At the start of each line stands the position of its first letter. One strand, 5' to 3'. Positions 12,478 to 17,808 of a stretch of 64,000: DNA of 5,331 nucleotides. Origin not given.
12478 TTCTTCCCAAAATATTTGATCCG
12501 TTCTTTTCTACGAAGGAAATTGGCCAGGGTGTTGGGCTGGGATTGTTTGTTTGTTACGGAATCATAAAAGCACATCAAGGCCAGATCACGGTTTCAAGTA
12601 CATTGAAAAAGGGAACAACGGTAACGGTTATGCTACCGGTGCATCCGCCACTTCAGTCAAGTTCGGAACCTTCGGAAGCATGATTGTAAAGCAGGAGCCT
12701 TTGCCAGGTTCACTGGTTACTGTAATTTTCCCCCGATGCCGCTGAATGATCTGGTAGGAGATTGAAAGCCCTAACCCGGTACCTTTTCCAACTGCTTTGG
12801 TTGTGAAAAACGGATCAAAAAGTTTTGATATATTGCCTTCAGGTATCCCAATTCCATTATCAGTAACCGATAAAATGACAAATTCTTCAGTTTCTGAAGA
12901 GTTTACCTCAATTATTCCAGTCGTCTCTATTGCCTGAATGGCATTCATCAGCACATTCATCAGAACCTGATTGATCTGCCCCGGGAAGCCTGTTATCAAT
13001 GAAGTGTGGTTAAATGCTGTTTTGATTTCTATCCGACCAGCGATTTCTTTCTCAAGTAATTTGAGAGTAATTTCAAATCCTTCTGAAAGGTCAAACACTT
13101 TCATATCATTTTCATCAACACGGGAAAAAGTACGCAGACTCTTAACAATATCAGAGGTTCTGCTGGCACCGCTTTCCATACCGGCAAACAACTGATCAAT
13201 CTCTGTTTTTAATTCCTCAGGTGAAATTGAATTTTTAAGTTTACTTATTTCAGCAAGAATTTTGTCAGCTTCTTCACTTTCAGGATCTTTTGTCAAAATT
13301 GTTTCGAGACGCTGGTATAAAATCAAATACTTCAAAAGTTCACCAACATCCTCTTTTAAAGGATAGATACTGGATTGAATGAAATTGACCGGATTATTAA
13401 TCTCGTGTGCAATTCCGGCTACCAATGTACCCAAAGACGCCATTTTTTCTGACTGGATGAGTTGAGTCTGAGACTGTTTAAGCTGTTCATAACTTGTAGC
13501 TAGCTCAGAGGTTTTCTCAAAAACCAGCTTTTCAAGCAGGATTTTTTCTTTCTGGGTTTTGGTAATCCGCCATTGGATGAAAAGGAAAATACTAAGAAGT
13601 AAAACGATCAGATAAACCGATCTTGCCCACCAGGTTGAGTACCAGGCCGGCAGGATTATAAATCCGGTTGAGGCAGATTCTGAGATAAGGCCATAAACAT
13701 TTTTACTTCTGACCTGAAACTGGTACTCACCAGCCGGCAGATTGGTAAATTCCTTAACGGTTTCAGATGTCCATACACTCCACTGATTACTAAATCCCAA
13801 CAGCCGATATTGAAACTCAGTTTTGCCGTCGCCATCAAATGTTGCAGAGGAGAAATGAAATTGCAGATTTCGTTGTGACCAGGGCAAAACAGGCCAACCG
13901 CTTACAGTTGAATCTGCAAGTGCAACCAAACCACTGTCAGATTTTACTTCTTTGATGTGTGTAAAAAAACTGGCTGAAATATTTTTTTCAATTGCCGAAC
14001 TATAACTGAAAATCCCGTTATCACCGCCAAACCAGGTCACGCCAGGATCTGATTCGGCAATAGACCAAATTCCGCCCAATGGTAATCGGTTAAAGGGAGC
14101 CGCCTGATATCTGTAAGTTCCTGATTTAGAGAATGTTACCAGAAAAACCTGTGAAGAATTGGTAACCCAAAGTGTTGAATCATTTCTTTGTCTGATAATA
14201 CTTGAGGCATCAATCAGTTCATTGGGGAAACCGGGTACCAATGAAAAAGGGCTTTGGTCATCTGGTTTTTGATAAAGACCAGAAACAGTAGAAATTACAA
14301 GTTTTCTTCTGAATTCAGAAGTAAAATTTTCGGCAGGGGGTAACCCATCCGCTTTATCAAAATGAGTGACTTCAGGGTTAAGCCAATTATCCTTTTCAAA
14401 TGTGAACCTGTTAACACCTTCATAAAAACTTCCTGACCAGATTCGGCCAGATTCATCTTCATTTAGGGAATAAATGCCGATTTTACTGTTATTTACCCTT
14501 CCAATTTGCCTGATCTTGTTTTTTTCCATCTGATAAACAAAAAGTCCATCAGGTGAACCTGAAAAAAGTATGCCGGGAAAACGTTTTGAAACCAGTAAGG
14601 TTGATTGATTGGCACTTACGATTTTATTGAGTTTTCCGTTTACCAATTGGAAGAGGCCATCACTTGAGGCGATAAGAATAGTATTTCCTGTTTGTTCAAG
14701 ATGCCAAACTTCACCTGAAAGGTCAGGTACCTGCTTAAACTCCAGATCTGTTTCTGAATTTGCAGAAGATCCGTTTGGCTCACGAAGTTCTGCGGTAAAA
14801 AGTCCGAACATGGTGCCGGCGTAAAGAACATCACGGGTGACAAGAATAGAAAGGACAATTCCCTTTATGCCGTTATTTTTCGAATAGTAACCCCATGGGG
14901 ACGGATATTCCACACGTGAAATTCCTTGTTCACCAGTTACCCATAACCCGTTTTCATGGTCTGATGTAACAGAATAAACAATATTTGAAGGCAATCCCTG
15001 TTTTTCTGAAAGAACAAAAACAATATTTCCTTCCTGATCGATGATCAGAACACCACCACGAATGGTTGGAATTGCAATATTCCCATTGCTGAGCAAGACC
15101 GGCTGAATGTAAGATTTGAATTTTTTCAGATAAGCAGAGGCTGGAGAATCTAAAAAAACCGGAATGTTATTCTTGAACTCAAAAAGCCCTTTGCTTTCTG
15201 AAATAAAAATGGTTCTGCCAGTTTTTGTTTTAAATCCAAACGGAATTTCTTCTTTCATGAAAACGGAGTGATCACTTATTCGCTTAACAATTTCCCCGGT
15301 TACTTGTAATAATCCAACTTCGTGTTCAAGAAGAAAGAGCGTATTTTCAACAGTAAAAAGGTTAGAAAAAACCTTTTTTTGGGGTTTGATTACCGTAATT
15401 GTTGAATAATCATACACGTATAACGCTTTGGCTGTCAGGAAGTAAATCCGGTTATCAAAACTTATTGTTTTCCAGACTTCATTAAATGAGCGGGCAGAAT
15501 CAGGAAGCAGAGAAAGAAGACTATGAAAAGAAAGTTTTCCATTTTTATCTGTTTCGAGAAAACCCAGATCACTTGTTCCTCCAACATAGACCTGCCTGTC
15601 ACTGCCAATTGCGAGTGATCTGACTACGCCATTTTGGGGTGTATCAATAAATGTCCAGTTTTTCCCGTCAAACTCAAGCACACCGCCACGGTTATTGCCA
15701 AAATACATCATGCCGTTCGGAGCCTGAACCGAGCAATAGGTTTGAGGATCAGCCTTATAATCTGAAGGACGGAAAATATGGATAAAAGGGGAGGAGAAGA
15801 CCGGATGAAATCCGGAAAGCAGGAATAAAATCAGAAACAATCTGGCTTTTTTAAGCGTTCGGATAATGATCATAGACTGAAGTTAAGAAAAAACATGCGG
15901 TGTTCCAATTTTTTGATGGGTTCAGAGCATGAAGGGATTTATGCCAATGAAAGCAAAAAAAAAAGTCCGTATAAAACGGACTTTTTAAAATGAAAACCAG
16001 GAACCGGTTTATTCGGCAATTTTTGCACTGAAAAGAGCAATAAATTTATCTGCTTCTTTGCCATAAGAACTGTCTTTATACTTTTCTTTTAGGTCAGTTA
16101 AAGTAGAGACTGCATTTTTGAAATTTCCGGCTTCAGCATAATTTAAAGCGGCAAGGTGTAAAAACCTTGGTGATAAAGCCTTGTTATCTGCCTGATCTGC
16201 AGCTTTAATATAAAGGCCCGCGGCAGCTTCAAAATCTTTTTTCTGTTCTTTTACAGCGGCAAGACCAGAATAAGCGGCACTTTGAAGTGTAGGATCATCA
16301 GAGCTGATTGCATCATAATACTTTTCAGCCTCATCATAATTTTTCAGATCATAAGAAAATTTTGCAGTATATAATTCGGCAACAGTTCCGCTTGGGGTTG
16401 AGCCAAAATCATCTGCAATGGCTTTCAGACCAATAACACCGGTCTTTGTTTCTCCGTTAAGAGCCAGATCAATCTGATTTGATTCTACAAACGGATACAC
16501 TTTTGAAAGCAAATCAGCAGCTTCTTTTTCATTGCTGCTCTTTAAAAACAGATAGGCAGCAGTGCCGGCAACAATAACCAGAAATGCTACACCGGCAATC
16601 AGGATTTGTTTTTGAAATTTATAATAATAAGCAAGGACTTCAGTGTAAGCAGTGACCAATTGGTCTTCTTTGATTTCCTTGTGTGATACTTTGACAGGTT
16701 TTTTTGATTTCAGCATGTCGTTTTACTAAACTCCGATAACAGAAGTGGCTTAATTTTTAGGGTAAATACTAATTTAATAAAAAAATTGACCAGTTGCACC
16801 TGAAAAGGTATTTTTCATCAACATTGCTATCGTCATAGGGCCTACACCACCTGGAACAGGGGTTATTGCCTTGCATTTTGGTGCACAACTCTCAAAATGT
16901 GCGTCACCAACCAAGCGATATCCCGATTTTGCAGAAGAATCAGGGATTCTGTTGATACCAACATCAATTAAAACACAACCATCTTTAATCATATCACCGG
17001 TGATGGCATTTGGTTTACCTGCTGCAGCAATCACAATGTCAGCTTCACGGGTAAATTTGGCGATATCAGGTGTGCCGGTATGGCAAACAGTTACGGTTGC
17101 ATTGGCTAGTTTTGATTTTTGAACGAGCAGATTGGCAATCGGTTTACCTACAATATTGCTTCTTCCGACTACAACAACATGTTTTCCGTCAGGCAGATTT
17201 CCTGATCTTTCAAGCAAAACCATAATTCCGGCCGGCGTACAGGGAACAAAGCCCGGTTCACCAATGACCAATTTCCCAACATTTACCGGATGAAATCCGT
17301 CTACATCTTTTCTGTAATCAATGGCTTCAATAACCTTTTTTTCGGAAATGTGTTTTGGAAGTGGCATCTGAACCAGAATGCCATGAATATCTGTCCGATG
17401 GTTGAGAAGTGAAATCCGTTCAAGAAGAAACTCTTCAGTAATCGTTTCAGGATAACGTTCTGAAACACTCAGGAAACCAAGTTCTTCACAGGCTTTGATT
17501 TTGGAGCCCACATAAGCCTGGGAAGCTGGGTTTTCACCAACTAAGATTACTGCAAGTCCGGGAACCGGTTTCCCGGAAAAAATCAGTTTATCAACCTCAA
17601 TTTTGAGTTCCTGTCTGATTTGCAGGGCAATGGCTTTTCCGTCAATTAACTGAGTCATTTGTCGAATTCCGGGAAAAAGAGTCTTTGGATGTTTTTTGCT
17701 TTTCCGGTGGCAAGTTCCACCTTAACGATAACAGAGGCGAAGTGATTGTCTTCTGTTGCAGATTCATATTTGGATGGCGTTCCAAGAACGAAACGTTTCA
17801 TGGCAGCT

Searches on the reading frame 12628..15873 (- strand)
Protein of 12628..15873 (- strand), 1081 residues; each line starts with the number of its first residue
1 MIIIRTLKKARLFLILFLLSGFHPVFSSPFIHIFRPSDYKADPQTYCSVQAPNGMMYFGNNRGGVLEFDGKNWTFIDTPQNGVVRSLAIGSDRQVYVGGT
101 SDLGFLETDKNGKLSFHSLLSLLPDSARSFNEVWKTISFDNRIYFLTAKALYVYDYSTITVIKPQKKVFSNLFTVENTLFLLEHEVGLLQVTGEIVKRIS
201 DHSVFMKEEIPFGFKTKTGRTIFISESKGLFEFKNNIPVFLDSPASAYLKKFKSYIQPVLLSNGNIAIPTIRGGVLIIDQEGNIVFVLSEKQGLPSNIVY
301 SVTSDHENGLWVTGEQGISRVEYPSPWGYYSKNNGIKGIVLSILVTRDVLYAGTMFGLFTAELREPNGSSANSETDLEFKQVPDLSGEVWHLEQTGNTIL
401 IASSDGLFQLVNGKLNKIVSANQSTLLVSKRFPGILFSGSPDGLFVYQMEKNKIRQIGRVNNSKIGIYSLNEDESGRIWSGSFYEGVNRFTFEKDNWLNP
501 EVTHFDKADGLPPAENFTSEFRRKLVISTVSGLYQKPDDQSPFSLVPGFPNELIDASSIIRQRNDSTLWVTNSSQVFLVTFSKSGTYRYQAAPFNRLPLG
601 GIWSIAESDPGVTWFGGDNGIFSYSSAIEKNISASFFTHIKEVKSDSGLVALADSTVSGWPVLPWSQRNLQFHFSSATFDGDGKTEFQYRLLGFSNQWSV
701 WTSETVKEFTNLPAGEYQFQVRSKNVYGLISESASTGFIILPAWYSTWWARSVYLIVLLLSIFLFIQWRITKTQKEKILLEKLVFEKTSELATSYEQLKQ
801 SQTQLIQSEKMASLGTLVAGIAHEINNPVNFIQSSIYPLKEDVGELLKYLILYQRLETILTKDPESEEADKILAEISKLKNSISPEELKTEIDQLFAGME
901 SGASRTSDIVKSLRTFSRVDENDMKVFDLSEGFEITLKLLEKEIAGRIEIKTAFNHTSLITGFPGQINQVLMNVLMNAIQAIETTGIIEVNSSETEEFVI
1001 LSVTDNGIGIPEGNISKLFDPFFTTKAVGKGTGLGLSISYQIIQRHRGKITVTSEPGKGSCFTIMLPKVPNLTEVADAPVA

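Call 64: search_protein_families(library=pfam, proteins=[window:12628-15873:-], max_evalue=0.00001)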
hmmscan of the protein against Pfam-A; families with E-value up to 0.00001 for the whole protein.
window:12628-15873:- (1081 aa): 5 families
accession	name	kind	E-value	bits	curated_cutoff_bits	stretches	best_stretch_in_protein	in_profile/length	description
PF02518.31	HATPase_c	-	3.9e-26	92.1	26.4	1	966-1068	5-109/111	Histidine kinase-, DNA gyrase B-, and HSP90-like ATPase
PF07495.19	Y_Y_Y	-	5.8e-11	42.6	26.6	1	679-739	2-63/65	Y_Y_Y domain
PF07494.17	Reg_prop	-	3.6e-08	33.1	20.4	0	293-315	1-23/24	Two component regulator propeller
PF14501.12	HATPase_c_5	-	1.7e-06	28.3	22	1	967-1055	6-91/102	GHKL domain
PF00512.31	HisKA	-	4e-06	27.2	26.9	0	814-848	2-31/66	His Kinase A (phospho-acceptor) domain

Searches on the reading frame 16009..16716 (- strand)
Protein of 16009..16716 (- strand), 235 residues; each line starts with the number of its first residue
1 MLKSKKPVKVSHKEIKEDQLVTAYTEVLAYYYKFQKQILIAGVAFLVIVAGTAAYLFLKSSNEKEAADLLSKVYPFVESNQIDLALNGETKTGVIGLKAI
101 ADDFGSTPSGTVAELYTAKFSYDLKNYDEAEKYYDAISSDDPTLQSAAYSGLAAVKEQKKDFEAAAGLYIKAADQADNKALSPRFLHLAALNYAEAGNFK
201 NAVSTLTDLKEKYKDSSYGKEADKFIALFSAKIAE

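Call 64: search_protein_families(library=pfam, proteins=[window:16009-16716:-], max_evalue=0.00001)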
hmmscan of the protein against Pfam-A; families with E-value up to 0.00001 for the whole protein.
window:16009-16716:- (235 aa): 1 family
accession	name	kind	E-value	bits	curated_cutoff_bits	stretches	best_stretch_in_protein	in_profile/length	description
PF09976.15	TPR_21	-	1.5e-10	41.6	25.5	1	30-168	3-135/193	Tetratricopeptide repeat-like domain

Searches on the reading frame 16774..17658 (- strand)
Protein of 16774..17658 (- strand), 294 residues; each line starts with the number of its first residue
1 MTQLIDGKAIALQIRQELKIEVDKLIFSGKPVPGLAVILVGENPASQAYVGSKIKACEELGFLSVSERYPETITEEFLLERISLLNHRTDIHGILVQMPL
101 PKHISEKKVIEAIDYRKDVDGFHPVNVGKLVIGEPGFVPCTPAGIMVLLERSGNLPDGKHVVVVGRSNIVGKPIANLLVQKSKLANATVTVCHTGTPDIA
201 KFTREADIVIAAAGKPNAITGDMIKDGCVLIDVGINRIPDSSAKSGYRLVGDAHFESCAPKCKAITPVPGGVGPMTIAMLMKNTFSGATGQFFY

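Call 64: search_protein_families(library=pfam, proteins=[window:16774-17658:-], max_evalue=0.00001)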
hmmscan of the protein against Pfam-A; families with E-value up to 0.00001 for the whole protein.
window:16774-17658:- (294 aa): 2 families
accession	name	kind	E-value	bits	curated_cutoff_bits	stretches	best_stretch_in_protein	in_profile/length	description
PF02882.25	THF_DHG_CYH_C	-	1.7e-66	223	27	1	123-289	1-157/160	Tetrahydrofolate dehydrogenase/cyclohydrolase, NAD(P)-binding domain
PF00763.28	THF_DHG_CYH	-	9.2e-40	135.9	32.8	1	5-120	1-115/115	Tetrahydrofolate dehydrogenase/cyclohydrolase, catalytic domain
